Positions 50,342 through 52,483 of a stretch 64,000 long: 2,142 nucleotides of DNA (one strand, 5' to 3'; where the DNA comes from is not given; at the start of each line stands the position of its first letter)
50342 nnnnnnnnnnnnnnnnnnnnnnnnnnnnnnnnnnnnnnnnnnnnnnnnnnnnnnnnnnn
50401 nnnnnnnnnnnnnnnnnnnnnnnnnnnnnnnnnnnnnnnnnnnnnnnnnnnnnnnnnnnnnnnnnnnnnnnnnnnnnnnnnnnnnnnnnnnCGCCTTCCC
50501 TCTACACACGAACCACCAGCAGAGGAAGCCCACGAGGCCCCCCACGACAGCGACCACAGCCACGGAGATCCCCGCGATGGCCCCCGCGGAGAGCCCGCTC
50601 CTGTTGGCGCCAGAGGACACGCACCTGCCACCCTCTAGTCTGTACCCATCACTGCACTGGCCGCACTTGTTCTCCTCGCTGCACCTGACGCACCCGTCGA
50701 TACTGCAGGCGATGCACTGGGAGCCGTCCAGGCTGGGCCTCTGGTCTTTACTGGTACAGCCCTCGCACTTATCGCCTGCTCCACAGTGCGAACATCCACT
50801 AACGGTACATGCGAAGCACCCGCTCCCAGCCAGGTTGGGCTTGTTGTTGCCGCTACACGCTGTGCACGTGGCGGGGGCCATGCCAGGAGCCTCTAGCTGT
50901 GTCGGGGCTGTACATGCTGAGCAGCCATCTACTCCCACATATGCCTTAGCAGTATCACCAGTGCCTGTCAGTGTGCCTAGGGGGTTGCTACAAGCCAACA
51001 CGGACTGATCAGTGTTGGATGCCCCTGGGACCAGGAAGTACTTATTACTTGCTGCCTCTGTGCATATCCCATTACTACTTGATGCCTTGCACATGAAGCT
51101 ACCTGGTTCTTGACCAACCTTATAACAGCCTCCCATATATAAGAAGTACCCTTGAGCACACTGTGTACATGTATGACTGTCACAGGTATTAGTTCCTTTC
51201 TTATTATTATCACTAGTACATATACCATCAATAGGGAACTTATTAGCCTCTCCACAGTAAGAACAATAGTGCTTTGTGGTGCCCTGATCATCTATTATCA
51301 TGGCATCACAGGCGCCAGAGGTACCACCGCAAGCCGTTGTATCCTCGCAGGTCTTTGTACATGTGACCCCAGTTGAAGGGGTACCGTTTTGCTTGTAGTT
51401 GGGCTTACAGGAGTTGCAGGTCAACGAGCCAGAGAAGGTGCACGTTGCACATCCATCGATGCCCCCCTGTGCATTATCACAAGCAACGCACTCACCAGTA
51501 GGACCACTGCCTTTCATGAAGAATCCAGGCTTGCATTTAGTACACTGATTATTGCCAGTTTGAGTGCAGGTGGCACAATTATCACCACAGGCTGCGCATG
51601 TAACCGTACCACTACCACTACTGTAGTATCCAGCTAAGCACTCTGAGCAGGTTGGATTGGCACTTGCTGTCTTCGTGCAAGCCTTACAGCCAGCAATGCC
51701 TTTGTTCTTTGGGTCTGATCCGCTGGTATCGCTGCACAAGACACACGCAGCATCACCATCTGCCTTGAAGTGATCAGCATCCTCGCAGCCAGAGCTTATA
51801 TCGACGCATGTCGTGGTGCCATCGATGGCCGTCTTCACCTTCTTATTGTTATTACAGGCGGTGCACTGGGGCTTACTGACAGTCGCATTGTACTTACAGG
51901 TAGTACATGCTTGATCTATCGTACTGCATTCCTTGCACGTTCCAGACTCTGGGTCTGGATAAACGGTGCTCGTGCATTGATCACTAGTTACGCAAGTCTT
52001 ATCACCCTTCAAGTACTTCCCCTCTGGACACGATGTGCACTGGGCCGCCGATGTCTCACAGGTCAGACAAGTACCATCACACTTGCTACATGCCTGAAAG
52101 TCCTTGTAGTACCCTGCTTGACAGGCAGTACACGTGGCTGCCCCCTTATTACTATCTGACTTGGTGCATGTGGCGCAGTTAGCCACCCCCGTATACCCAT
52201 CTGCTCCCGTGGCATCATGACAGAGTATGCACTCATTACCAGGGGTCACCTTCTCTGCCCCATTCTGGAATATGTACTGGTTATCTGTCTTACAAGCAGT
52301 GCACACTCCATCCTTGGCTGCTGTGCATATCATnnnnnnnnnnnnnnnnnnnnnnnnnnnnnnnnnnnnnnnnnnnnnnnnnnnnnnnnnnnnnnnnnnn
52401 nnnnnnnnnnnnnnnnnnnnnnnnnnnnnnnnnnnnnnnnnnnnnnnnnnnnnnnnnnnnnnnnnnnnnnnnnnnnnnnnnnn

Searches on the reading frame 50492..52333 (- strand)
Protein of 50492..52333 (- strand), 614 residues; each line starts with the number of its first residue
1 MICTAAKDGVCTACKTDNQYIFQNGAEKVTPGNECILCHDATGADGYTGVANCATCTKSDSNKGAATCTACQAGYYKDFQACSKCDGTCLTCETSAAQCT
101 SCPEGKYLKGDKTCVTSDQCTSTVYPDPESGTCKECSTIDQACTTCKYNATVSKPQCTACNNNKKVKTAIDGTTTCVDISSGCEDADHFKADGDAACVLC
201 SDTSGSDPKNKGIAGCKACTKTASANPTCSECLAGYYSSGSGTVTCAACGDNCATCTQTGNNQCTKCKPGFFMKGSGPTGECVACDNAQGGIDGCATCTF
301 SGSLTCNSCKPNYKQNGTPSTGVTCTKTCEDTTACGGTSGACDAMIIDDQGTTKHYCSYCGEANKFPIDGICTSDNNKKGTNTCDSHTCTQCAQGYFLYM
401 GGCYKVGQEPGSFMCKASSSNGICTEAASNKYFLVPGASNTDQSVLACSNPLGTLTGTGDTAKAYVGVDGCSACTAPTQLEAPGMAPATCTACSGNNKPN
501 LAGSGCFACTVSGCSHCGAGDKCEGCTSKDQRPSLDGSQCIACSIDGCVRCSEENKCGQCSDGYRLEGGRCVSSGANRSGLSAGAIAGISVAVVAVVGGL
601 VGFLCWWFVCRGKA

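Call 60: search_protein_families(library=pfam, proteins=[window:50492-52333:-], max_evalue=0.001)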
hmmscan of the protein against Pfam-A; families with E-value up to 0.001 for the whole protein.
window:50492-52333:- (614 aa): 1 family
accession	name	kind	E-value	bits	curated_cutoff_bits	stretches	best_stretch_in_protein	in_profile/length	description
PF03302.18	VSP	-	3.3e-29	102.4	31.4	2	253-614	84-397/397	Giardia variant-specific surface protein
